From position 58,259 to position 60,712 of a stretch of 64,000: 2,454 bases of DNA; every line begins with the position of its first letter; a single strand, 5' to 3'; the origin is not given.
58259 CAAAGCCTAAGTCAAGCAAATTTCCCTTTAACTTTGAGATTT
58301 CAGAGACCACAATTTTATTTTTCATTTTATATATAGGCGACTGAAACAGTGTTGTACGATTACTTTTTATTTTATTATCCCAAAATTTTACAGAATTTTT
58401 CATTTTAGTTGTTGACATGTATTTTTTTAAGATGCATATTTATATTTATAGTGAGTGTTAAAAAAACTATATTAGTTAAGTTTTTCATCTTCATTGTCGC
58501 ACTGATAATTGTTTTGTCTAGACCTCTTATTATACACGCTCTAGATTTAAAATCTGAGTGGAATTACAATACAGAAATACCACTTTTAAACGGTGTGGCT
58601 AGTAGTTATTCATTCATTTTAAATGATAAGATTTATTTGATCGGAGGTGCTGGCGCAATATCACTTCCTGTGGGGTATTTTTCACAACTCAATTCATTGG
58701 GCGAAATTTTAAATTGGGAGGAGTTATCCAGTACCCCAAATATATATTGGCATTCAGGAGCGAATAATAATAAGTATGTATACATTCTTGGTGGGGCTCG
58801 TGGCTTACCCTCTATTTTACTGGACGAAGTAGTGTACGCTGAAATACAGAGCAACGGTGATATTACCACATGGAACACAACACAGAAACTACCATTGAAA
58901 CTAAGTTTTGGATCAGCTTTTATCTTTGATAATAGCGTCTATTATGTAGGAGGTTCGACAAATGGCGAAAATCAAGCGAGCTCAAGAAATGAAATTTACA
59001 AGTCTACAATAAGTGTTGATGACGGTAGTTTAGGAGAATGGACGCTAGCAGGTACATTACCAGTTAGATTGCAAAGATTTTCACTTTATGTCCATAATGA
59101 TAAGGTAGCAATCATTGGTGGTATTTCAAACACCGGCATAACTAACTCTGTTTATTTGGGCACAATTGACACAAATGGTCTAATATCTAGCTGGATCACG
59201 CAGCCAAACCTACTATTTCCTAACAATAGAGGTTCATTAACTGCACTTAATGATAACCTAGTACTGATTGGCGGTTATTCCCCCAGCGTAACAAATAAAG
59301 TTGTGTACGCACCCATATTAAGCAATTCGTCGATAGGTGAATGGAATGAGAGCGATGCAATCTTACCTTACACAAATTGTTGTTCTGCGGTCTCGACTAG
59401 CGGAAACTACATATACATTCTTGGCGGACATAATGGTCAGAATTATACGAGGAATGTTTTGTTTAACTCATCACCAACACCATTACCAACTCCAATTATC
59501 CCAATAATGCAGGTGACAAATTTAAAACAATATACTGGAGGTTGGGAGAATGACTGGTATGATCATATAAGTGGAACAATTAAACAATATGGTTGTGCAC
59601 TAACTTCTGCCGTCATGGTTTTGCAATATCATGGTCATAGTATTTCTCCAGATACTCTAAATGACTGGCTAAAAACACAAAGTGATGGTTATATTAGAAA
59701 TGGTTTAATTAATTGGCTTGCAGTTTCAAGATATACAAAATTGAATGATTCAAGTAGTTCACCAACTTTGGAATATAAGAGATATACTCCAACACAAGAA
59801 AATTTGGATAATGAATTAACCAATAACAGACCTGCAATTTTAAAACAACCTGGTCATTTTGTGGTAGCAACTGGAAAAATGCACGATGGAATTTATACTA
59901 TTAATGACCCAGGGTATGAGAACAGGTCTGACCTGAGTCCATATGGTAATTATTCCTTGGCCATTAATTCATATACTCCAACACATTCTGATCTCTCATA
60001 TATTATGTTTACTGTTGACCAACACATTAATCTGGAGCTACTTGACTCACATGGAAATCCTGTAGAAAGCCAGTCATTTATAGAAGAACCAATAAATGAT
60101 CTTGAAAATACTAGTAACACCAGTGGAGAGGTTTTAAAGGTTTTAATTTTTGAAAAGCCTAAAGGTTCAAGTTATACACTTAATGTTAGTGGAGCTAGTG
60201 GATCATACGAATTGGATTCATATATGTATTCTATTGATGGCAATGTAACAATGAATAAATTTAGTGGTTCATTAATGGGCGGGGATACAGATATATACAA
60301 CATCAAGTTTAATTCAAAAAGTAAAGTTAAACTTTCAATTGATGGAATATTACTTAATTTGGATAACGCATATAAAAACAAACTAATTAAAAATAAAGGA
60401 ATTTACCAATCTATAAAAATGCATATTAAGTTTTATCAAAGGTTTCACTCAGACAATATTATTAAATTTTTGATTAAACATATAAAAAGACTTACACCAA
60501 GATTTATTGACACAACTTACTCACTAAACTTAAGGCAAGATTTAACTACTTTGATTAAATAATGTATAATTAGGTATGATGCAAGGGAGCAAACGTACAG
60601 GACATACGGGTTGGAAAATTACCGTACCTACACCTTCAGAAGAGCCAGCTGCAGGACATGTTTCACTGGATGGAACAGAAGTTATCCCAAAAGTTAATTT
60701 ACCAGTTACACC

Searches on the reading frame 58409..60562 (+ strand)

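Call 76: search_protein_families(library=pfam, proteins=[window:58409-60562:+], max_evalue=0.001)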
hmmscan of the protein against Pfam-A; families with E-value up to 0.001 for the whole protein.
window:58409-60562:+ (717 aa): 9 families
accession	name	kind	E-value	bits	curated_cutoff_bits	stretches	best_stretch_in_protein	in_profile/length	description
PF24681.1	Kelch_KLHDC2_KLHL20_DRC7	-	8.2e-20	71.5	50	2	171-351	5-183/221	KLHDC2/KLHL20/DRC7 Kelch-repeats domain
PF13529.12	Peptidase_C39_2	-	3.1e-10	41.2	24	1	386-501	11-142/143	Peptidase_C39 like family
PF24996.1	NANM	-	2.2e-08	33.8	45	0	153-192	298-337/350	N-acetylneuraminate epimerase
PF03412.21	Peptidase_C39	-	1.3e-07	31.9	22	1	392-504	9-108/133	Peptidase C39 family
PF13964.12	Kelch_6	-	3e-07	30.6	25.3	0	167-193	4-29/50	Kelch motif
PF24981.1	Beta-prop_ATRN-LZTR1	-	6e-07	29.4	50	1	113-240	149-281/289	Attractin/LZTR1 beta-propeller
PF01344.31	Kelch_1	-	3.6e-06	26.8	20.1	1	324-350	3-29/46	Kelch motif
PF13418.12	Kelch_4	-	1.7e-05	25.1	21.6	0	324-345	4-25/49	Galactose oxidase, central domain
PF07646.21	Kelch_2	-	0.00024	21.4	21.3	0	323-343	2-24/48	Kelch motif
